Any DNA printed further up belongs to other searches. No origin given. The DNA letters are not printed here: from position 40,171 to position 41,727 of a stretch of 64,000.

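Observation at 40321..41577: CheW-CheZ fusion: the CheY-P phosphatase is covalently joined to an array-coupling domain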

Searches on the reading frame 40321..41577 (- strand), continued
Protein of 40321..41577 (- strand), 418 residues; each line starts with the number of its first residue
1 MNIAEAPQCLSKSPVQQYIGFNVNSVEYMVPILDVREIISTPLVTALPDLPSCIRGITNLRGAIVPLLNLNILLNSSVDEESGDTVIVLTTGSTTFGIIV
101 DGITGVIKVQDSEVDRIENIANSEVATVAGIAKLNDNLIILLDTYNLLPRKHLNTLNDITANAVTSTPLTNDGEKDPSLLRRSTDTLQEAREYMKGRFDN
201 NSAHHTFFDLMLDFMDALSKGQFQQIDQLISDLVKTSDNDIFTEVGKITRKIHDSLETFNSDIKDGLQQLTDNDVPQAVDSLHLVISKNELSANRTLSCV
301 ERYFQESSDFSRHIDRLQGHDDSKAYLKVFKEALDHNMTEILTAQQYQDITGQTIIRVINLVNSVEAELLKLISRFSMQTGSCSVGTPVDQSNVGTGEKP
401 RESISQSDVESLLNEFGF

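Call 36: search_protein_representatives(alignment_id=A1)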
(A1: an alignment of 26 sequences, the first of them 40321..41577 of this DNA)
Query: 26 sequences, 412 profile positions. Proteins with E-value up to 0.001 (for the whole library): 37072; up to 1e-10: 15382; up to 1e-30: 593. The best 150 are listed.
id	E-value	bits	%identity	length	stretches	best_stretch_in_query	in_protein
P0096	1.5e-208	709.2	-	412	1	1-412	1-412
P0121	4.0e-144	496.9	-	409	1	2-412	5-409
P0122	7.4e-141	486.2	-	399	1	3-412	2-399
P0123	5.9e-137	473.3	-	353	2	224-412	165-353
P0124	3.3e-113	395.1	-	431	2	176-412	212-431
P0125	5.3e-112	391.1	-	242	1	171-412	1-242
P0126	2.6e-106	372.4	-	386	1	1-407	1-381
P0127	5.6e-97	341.7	-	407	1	2-412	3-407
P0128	2.1e-94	333.2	-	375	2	190-382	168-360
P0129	9.0e-90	317.9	-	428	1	2-412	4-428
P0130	1.3e-86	307.5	-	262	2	197-412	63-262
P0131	1.6e-86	307.2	-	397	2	174-410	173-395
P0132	7.8e-84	298.3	-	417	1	2-411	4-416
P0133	4.4e-79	282.7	-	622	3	2-146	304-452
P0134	5.7e-78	279.0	-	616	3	2-139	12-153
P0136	2.6e-75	270.3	-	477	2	162-412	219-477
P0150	6.3e-69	249.2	-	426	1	2-412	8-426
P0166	1.6e-66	241.3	-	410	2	191-412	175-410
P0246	2.0e-55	204.8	-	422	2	191-412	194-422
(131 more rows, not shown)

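Call 37: search_protein_families(library=pfam, proteins=[P0121, P0126, P0127, P0129, P0132, P0150, P0166, P0246, P0136, P0124], max_evalue=0.001)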
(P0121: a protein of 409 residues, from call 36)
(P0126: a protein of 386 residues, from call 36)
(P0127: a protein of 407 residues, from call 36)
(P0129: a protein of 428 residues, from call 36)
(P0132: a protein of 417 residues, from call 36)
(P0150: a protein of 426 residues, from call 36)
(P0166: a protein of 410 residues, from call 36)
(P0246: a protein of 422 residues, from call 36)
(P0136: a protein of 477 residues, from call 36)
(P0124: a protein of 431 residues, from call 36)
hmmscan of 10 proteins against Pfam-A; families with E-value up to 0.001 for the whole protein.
P0121 (409 aa): 2 families
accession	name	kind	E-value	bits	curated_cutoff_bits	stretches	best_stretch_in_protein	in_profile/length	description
PF01584.24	CheW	-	1.5e-36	125.5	23.5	1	6-136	1-133/138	CheW-like domain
PF04344.18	CheZ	-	7.7e-32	111.3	30.7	2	316-409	105-203/203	Chemotaxis phosphatase, CheZ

P0126 (386 aa): 2 families
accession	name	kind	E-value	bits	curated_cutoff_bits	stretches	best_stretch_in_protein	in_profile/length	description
PF01584.24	CheW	-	4.7e-33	114.2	23.5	1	3-134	1-134/138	CheW-like domain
PF04344.18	CheZ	-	3.9e-32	112.2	30.7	2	308-386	110-203/203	Chemotaxis phosphatase, CheZ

P0127 (407 aa): 2 families
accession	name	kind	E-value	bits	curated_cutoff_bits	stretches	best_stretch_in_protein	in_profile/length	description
PF04344.18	CheZ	-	5.4e-33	115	30.7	2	231-312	2-80/203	Chemotaxis phosphatase, CheZ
PF01584.24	CheW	-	2.4e-28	98.9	23.5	1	4-135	1-134/138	CheW-like domain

P0129 (428 aa): 2 families
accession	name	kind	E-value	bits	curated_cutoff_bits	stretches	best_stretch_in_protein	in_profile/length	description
PF04344.18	CheZ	-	5.9e-43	147.5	30.7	1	235-428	2-203/203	Chemotaxis phosphatase, CheZ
PF01584.24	CheW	-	2.3e-37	128.1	23.5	1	7-141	3-135/138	CheW-like domain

P0132 (417 aa): 2 families
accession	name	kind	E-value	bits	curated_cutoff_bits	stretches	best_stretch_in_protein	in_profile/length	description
PF04344.18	CheZ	-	2.8e-35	122.5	30.7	1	238-417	2-203/203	Chemotaxis phosphatase, CheZ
PF01584.24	CheW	-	1.7e-33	115.6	23.5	1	6-143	2-134/138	CheW-like domain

P0150 (426 aa): 2 families
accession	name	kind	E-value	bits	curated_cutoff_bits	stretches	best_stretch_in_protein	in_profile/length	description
PF04344.18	CheZ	-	1.3e-37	130.1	30.7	1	238-426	2-203/203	Chemotaxis phosphatase, CheZ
PF01584.24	CheW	-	7e-32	110.4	23.5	1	9-143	1-137/138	CheW-like domain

P0166 (410 aa): 2 families
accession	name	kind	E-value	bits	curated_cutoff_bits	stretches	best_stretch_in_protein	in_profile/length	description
PF04344.18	CheZ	-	1.2e-41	143.2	30.7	1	213-410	2-203/203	Chemotaxis phosphatase, CheZ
PF01584.24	CheW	-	6.6e-36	123.4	23.5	1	4-137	1-135/138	CheW-like domain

P0246 (422 aa): 2 families
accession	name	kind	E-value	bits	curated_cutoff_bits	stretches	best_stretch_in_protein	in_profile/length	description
PF04344.18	CheZ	-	1.1e-45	156.5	30.7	1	232-422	2-203/203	Chemotaxis phosphatase, CheZ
PF01584.24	CheW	-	9.1e-24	84.1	23.5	1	6-135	1-134/138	CheW-like domain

P0136 (477 aa): 2 families
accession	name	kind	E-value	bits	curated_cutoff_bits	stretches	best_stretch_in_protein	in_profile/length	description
PF04344.18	CheZ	-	4.2e-41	141.5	30.7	1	287-477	2-203/203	Chemotaxis phosphatase, CheZ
PF01584.24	CheW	-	8.3e-35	119.8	23.5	1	3-140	1-136/138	CheW-like domain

P0124 (431 aa): 2 families
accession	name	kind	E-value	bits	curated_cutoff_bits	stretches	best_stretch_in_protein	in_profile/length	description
PF01584.24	CheW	-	2.2e-38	131.5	23.5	1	3-138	1-137/138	CheW-like domain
PF04344.18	CheZ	-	8.4e-35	120.9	30.7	2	351-431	106-203/203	Chemotaxis phosphatase, CheZ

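Call 38: list_cluster_members(proteins=[P0121, P0126, P0127, P0129, P0132, P0150, P0166, P0246, P0136, P0124])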
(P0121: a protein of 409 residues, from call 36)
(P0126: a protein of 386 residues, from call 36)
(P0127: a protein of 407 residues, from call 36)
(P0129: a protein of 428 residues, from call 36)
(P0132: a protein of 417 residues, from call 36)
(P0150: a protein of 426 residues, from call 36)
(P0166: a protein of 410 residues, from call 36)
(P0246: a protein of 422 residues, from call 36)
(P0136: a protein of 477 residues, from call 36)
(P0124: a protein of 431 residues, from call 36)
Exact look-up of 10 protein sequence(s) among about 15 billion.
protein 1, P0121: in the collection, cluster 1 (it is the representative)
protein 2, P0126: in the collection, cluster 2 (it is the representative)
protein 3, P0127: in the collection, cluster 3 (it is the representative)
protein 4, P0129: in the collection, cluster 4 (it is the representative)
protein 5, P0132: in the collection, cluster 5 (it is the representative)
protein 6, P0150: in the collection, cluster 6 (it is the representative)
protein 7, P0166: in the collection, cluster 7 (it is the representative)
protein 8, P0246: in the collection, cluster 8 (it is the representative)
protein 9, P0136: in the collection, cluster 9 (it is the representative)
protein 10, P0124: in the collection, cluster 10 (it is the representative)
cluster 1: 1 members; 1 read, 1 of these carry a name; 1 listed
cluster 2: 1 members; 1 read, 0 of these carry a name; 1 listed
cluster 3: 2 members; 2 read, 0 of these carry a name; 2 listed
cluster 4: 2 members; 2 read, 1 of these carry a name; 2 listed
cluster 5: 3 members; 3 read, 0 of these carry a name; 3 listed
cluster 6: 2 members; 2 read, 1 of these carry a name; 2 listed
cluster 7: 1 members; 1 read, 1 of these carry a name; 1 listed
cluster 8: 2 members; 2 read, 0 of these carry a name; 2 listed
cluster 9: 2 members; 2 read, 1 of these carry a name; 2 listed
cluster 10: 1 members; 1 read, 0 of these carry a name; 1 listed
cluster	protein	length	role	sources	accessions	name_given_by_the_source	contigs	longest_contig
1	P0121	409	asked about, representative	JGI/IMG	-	chemotaxis protein CheZ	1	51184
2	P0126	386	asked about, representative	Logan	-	-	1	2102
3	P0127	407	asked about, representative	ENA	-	-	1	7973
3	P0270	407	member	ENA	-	-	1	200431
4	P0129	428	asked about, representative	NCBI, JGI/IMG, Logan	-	-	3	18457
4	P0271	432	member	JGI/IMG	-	chemotaxis protein CheZ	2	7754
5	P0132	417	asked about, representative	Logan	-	-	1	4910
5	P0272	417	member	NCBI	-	-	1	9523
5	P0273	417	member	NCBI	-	-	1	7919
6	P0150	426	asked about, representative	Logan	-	-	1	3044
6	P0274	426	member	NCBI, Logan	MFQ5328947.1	MAG: protein phosphatase CheZ [Thermodesulfobacteriota bacterium]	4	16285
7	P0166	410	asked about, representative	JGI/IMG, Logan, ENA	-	chemotaxis protein CheZ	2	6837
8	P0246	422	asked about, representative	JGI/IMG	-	-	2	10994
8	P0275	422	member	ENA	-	-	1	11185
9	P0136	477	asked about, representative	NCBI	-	-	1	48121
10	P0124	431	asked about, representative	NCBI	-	-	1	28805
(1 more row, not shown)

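Call 39: predict_structure(alignment_id=A1)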
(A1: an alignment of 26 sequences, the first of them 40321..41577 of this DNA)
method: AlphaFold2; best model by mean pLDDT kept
length: 418 residues; sequences in the alignment: 26
mean_pLDDT: 66.8   pTM: 0.35
mean pLDDT of the five models: 66.8, 62.7, 59.1, 47.8, 42.8
residues with pLDDT >= 90: 0; 70-90: 230; 50-70: 118; < 50: 70
segments of 3 or more residues with pLDDT < 50: 1-12, 118-123, 162-183, 376-404
pLDDT, mean of each block of 10 residues (from residue 1): 40 70 81 82 71 78 78 64 76 80 79 61 58 69 76 62 36 31 57 69 74 76 73 70 66 66 67 70 72 77 85 82 83 84 74 71 67 47 27 30 63 68
secondary structure, 60 per line:
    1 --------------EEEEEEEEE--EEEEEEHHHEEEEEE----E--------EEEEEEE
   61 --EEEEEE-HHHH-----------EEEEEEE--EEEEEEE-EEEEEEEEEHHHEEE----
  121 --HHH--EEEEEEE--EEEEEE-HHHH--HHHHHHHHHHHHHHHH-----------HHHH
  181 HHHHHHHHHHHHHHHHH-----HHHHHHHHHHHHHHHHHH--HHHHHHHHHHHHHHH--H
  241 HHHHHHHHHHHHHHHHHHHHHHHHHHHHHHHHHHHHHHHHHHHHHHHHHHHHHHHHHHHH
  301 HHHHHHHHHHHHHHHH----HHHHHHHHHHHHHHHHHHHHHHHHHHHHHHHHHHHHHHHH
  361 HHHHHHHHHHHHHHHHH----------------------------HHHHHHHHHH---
elements in order: E15-23 E26-31 E35-40 E54-60 E63-68 H70-73 E85-91 E94-100 E102-110 E114-116 E128-134 E137-142 H144-147 H150-165 H177-197 H203-220 H223-237 H240-316 H321-377 H406-415

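Call 42: fold_search(model_id=the predicted structure, library=pdb)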
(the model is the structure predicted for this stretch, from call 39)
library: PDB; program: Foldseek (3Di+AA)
matches with E <= 10: 195; with E <= 0.001: 18
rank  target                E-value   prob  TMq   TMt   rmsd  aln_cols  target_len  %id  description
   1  6s1k_C                2.6e-14  1.00  0.30  0.79   3.7       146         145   32  E. coli Core Signaling Unit, carrying QQQQ receptor mutation (released 2020-01-22)
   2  9a72_B                5.0e-13  1.00  0.31  0.77  11.6       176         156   25  Integrative model of YFMS-CHEW by crosslinking MS and deep learning (released 2024-09-18)
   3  2ch4_Y                5.3e-13  1.00  0.30  0.85   2.1       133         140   26  Complex between Bacterial Chemotaxis histidine kinase CheA domains P4 and P5 and receptor-adaptor protein CheW (released 2006-04-18)
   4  8c5v_E                1.3e-12  1.00  0.30  0.83   2.4       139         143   34  Chemotaxis core signalling unit from E protein lysed E. coli cells (released 2023-09-13)
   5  2qdl_A                1.4e-12  1.00  0.30  0.77   6.0       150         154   25  Crystal structure of scaffolding protein TtCheW from Thermoanaerobacter tengcongensis (released 2007-09-04)
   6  2qdl_B                2.0e-12  1.00  0.30  0.83   2.3       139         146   26  Crystal structure of scaffolding protein TtCheW from Thermoanaerobacter tengcongensis (released 2007-09-04)
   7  2ho9_MODEL_1_A        5.7e-12  1.00  0.32  0.74   6.9       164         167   30  Solution Structure of chemotaxi protein CheW from Escherichia coli (released 2007-07-10)
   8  2ch4_W                7.2e-12  1.00  0.30  0.84   3.1       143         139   24  Complex between Bacterial Chemotaxis histidine kinase CheA domains P4 and P5 and receptor-adaptor protein CheW (released 2006-04-18)
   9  1k0s_MODEL_1_A        9.8e-11  1.00  0.29  0.72   4.0       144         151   24  Solution structure of the chemotaxis protein CheW from the thermophilic organism Thermotoga maritima (released 2002-02-06)
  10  2ch4_A                6.3e-10  1.00  0.28  0.36   2.3       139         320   20  Complex between Bacterial Chemotaxis histidine kinase CheA domains P4 and P5 and receptor-adaptor protein CheW (released 2006-04-18)
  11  4jpb_A                7.1e-10  1.00  0.28  0.85   2.3       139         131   21  The structure of a ternary complex between CheA domains P4 and P5 with CheW and with an unzipped fragment of TM14, a c (released 2013-08-28)
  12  2ch4_B                2.3e-09  1.00  0.29  0.39   2.1       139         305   21  Complex between Bacterial Chemotaxis histidine kinase CheA domains P4 and P5 and receptor-adaptor protein CheW (released 2006-04-18)
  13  6s1k_A                5.7e-09  1.00  0.26  0.29   5.1       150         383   19  E. coli Core Signaling Unit, carrying QQQQ receptor mutation (released 2020-01-22)
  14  3ur1_A                1.1e-08  1.00  0.27  0.42   2.2       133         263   22  The structure of a ternary complex between CheA domains P4 and P5 with CheW and with a truncated fragment of TM14, a c (released 2012-03-07)
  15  8c5v_A                1.9e-08  1.00  0.28  0.30   3.3       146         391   20  Chemotaxis core signalling unit from E protein lysed E. coli cells (released 2023-09-13)
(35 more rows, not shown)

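Call 50: find_homologous_proteins(query=A2, max_evalue=1e-20)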
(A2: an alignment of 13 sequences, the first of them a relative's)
Query A2 (13 sequences) (426 aa, profile of the alignment): 38 proteins with E <= 1e-20 among 8000 candidates.
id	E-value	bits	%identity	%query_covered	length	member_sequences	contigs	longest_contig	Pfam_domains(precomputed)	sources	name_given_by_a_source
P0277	1.4e-149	517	33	98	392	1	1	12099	PF01584.25,PF04344.19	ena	-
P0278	5.6e-149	515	33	98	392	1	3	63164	PF01584.25,PF04344.19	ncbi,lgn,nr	ncbi:MAG: protein phosphatase CheZ [Nitrospirae bacterium]|nr:protein phosphatase CheZ [Nitrospirota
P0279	2.4e-148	513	33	98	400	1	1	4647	PF01584.25,PF04344.19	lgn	-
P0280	3.1e-148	512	33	98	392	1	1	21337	PF01584.25,PF04344.19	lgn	-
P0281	4.1e-147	509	34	98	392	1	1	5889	PF01584.25,PF04344.19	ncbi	ncbi:MAG: protein phosphatase CheZ [Nitrospirota bacterium]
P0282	5.6e-147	508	35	98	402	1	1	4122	PF01584.25,PF04344.19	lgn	-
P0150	7.3e-147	508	100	100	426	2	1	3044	PF01584.25,PF04344.19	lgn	-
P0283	3.1e-146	506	33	98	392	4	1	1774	PF01584.25,PF04344.19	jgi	jgi:chemotaxis protein CheZ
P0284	3.3e-144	499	32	98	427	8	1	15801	PF01584.25,PF04344.19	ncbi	-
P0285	1.7e-143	497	35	98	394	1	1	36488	PF01584.25,PF04344.19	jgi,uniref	uniref:CheW-like domain-containing protein n=1 Tax=Thermodesulfovibrio aggregans TaxID=86166 RepID=A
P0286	1.9e-143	497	36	98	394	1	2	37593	PF01584.25,PF04344.19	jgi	-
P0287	5.3e-143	495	87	100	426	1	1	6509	PF01584.25,PF04344.19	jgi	-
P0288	5.5e-142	492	35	98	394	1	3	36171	PF01584.25,PF04344.19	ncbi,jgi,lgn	-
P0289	3.7e-138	479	32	98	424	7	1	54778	PF01584.25,PF04344.19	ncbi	-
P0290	9.4e-138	478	33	98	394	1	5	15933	PF01584.25,PF04344.19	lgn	-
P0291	1.4e-137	477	33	98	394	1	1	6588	PF01584.25,PF04344.19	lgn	-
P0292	4.8e-137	475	33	98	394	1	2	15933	PF01584.25,PF04344.19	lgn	-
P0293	4.2e-134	466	34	98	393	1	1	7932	PF01584.25,PF04344.19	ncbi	ncbi:MAG: protein phosphatase CheZ [Thermodesulfovibrionaceae bacterium]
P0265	3.7e-131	456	26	99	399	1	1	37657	PF01584.25,PF04344.19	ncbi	-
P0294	2.1e-123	431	66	100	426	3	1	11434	PF01584.25,PF04344.19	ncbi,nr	ncbi:MAG: hypothetical protein GY721_03870 [Deltaproteobacteria bacterium]|nr:hypothetical protein [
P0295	8.6e-114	399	27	99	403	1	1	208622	PF01584.25,PF04344.19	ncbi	-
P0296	1.6e-113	398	38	31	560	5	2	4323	PF01584.25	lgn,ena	-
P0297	2.3e-111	391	40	31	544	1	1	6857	PF01584.25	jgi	jgi:purine-binding chemotaxis protein CheW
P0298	2.9e-111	391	28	99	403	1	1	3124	PF01584.25,PF04344.19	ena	-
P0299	8.3e-111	389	27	99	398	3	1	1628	PF01584.25,PF04344.19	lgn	-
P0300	1.4e-110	388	26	99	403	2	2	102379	PF01584.25,PF04344.19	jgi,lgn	-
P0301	2.4e-109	384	28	99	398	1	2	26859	PF01584.25,PF04344.19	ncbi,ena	-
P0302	9.1e-107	376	26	99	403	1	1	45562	PF01584.25,PF04344.19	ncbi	-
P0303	1.1e-79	287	74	64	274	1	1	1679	PF01584.25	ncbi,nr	ncbi:MAG: chemotaxis protein CheW, partial [Deltaproteobacteria bacterium]|nr:chemotaxis protein Che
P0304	7.8e-75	271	39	31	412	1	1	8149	PF01584.25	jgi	jgi:purine-binding chemotaxis protein CheW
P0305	3.9e-54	202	28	31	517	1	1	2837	PF01584.25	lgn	-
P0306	9.5e-50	188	38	33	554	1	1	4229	PF01584.25,PF04344.19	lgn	-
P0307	1.9e-48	184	38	33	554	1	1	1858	PF01584.25,PF04344.19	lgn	-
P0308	2.7e-48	183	38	33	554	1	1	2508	PF01584.25,PF04344.19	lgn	-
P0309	7.5e-48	182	36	33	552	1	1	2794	PF01584.25,PF04344.19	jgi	-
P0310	1.6e-40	158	30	52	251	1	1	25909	PF04344.19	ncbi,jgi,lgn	-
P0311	3.4e-25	107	36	31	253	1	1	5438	PF01584.25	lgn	-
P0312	1.7e-21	95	27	40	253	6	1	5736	PF04344.19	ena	-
